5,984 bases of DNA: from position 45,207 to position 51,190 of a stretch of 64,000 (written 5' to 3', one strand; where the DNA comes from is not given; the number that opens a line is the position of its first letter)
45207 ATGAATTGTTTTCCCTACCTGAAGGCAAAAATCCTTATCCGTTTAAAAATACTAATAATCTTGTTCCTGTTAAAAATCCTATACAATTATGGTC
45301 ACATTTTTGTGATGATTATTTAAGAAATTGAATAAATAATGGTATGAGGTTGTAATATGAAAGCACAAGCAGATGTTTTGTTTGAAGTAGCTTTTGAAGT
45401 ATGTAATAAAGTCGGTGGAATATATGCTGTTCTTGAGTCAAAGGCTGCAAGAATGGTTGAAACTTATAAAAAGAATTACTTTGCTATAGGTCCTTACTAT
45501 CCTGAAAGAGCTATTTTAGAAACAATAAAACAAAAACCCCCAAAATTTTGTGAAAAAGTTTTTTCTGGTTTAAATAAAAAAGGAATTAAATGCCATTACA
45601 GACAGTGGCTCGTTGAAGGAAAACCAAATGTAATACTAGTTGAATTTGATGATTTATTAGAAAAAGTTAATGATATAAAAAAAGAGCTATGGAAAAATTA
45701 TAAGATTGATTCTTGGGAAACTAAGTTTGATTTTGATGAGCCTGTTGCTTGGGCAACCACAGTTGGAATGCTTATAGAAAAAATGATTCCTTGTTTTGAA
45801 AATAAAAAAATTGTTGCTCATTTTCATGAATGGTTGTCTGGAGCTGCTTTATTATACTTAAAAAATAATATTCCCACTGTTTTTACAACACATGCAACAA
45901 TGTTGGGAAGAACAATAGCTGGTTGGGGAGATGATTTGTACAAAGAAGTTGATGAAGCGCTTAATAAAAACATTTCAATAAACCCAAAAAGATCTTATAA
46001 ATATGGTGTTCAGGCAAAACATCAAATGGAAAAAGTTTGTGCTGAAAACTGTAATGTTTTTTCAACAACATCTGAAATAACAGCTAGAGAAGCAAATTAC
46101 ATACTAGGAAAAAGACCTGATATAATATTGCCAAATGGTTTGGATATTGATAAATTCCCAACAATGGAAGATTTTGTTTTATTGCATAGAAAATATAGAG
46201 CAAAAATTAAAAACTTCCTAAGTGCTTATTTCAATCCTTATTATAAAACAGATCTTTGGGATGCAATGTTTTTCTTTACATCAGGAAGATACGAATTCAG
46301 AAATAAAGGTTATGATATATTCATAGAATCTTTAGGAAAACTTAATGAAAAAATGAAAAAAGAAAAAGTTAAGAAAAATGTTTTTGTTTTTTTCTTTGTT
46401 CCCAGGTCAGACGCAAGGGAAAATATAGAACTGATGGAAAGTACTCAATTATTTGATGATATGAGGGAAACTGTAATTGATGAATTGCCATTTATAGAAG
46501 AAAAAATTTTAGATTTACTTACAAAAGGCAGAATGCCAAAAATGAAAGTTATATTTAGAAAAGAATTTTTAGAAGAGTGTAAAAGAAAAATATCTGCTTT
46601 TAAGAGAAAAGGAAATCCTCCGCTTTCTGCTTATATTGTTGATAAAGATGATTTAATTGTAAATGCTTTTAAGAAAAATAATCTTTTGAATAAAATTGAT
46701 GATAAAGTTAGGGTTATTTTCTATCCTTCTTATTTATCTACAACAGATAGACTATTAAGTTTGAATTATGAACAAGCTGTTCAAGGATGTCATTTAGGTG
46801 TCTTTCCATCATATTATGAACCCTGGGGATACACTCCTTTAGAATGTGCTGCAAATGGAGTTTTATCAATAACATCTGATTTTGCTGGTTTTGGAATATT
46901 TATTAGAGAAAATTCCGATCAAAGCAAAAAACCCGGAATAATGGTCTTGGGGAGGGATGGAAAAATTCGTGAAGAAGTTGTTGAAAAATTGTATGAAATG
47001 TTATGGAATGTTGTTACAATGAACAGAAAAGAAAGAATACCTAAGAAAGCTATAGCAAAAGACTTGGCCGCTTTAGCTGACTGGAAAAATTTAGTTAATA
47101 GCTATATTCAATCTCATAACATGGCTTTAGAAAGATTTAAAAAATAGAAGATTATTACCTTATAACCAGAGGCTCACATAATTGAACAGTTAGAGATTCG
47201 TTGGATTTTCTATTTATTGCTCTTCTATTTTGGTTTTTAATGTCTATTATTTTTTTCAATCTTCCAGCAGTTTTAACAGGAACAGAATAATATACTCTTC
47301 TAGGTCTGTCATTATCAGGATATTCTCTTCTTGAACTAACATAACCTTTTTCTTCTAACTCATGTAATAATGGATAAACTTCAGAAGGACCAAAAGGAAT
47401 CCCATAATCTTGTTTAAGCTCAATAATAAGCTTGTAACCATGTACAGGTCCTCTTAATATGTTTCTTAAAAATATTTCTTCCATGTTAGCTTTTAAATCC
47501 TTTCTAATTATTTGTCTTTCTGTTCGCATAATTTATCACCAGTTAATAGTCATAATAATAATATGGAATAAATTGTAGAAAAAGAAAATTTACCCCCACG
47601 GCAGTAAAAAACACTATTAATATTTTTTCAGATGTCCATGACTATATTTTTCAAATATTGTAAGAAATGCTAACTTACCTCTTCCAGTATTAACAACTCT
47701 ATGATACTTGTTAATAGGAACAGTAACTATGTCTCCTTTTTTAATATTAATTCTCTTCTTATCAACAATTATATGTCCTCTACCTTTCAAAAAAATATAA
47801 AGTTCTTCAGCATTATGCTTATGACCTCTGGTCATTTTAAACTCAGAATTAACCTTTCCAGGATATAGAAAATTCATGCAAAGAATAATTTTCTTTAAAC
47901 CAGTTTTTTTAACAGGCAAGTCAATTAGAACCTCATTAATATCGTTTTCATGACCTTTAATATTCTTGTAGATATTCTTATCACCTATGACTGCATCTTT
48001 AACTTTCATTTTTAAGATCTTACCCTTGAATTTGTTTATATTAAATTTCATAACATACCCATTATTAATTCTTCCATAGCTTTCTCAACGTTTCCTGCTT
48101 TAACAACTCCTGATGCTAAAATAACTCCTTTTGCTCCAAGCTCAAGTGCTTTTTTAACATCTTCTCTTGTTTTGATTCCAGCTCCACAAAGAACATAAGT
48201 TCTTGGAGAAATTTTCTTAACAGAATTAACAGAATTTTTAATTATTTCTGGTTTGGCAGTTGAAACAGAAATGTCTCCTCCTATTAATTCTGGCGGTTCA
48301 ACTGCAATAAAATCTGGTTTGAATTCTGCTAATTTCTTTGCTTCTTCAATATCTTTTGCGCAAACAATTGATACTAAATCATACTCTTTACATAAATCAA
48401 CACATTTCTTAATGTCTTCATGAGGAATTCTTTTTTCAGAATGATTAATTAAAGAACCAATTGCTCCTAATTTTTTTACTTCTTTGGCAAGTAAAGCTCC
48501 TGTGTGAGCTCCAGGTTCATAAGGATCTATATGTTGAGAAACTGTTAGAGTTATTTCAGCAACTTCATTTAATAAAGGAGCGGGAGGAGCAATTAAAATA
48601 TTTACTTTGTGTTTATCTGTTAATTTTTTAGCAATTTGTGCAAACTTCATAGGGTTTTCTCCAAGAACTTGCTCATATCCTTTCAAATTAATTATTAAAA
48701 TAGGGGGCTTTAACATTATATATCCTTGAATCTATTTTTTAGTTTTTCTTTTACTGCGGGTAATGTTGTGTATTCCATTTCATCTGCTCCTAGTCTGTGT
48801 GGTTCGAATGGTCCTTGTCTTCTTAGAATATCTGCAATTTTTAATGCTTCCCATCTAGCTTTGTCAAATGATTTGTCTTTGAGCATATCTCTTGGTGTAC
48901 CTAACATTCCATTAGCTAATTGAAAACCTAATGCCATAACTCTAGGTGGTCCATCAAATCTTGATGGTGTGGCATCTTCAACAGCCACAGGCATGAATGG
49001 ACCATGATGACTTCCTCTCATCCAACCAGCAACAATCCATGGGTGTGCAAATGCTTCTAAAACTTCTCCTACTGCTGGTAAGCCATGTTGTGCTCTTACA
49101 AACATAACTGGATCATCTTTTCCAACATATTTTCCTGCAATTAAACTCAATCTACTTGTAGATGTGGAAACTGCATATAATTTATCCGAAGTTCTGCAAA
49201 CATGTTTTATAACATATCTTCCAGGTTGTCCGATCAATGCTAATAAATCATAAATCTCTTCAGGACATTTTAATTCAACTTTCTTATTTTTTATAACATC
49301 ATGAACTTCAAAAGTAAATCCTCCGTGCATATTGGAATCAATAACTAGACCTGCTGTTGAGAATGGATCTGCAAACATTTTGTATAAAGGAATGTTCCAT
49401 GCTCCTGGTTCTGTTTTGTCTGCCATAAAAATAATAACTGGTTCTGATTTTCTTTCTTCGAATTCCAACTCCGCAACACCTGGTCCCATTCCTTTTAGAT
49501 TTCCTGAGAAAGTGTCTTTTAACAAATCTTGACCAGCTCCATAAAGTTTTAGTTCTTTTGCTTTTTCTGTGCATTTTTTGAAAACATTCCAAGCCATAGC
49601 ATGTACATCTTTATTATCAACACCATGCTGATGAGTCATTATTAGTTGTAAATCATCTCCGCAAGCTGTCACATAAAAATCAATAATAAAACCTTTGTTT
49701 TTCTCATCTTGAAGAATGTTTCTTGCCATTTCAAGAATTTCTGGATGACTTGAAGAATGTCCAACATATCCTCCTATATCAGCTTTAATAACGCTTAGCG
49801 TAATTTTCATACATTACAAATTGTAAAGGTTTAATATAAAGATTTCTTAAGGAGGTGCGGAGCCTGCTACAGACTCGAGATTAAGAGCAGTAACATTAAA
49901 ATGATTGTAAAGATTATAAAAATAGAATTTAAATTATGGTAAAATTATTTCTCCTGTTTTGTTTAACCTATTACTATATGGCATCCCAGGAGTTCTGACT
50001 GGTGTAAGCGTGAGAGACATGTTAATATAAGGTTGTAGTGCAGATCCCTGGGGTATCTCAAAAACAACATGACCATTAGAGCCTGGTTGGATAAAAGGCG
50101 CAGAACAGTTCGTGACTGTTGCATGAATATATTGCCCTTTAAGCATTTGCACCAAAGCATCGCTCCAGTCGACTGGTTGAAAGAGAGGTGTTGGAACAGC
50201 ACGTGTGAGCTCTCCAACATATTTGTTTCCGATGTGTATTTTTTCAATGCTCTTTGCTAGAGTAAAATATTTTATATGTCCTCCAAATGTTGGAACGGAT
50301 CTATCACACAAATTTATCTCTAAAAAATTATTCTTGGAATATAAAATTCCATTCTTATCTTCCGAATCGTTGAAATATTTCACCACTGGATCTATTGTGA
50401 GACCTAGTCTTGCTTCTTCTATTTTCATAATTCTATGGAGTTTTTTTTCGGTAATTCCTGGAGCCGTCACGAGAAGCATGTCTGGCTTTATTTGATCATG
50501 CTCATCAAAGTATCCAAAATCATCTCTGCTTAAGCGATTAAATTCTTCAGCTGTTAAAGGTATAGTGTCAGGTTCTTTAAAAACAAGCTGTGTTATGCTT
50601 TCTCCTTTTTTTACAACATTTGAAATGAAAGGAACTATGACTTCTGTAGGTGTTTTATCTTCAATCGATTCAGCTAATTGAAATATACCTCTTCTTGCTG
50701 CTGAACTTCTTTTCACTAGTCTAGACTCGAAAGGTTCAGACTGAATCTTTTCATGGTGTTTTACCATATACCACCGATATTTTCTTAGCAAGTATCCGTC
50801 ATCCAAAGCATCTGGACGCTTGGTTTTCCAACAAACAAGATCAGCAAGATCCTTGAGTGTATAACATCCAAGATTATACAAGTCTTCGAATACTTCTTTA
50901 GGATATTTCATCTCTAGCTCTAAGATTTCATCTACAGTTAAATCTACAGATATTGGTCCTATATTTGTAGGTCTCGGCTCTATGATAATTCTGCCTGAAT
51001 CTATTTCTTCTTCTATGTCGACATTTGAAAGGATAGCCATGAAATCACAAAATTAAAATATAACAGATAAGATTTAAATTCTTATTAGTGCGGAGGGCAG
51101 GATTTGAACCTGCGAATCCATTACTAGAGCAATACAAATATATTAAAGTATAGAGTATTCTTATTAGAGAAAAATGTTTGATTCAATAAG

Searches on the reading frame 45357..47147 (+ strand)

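Call 11: search_protein_families(library=pfam, proteins=[window:45357-47147:+])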
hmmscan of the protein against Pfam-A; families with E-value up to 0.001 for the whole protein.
window:45357-47147:+ (596 aa): 5 families
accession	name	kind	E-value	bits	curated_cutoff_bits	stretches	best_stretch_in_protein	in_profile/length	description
PF05693.19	Glycogen_syn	-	3.7e-147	492.1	27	1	10-593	1-585/639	Glycogen synthase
PF00534.26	Glycos_transf_1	-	4.6e-07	30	26.4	1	473-520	88-135/172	Glycosyl transferases group 1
PF13692.12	Glyco_trans_1_4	-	1.7e-05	25.5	27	0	471-534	70-128/142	Glycosyl transferases group 1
PF08323.17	Glyco_transf_5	-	0.0002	21.6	22.7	1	77-245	69-223/239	Starch synthase catalytic domain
PF13439.12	Glyco_transf_4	-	0.00027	21.4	28.5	1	152-265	75-169/170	Glycosyltransferase Family 4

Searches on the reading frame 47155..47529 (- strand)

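Call 73: search_protein_families(library=pfam, proteins=[window:47155-47529:-])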
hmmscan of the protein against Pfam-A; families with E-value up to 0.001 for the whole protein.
window:47155-47529:- (124 aa): 1 family
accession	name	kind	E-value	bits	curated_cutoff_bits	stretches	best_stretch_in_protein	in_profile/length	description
PF03551.20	PadR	-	2.7e-12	46.9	27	1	24-80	5-63/75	Transcriptional regulator PadR-like family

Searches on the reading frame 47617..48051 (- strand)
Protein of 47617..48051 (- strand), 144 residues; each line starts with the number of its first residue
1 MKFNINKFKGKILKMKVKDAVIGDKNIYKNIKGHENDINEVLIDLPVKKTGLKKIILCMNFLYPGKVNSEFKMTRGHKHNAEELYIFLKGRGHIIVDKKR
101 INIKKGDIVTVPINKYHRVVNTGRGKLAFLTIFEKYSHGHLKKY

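Call 74: search_protein_families(library=pfam, proteins=[window:47617-48051:-])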
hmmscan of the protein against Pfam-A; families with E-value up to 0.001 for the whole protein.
window:47617-48051:- (144 aa): 7 families
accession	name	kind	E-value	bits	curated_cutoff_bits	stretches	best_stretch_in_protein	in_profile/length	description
PF07883.17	Cupin_2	-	3.8e-13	49.4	27.2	1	77-133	14-70/70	Cupin domain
PF06560.17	GPI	-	7.3e-09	35.6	20.7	1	46-133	37-144/182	Glucose-6-phosphate isomerase (GPI)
PF03079.20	ARD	-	0.00019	22.1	27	1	72-133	83-149/157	ARD/ARD' family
PF01050.24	MannoseP_isomer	-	0.0002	22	23.6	1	75-130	44-98/116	Mannose-6-phosphate isomerase C-terminal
PF02041.22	Auxin_BP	-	0.00024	21.2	21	1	50-132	39-125/167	Auxin binding protein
PF00190.28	Cupin_1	-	0.00029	20.9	22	1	77-138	49-118/151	Cupin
PF02311.25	AraC_binding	-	0.00074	19.7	21.1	1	75-127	18-69/135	AraC-like ligand binding domain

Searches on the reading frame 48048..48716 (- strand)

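Call 74: search_protein_families(library=pfam, proteins=[window:48048-48716:-])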
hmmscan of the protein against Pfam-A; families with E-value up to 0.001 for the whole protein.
window:48048-48716:- (222 aa): 4 families
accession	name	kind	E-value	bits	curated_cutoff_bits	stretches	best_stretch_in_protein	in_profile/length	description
PF00121.24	TIM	-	1.7e-36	126.4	20.1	1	5-214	1-242/245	Triosephosphate isomerase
PF03060.21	NMO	-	2.3e-05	24.4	28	1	105-203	128-224/331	Nitronate monooxygenase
PF05690.20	ThiG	-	0.00015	21.6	23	1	100-211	111-214/247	Thiazole biosynthesis protein ThiG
PF00977.27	His_biosynth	-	0.00019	21.4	23.6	1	148-212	50-113/228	Histidine biosynthesis protein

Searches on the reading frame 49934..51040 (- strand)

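Call 74: search_protein_families(library=pfam, proteins=[window:49934-51040:-])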
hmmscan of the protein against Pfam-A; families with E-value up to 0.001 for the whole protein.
window:49934-51040:- (368 aa): 1 family
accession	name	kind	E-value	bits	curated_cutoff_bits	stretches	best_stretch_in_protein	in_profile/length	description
PF22769.1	DCD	-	2.5e-13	50.8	27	1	3-155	1-151/153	dCTP deaminase-like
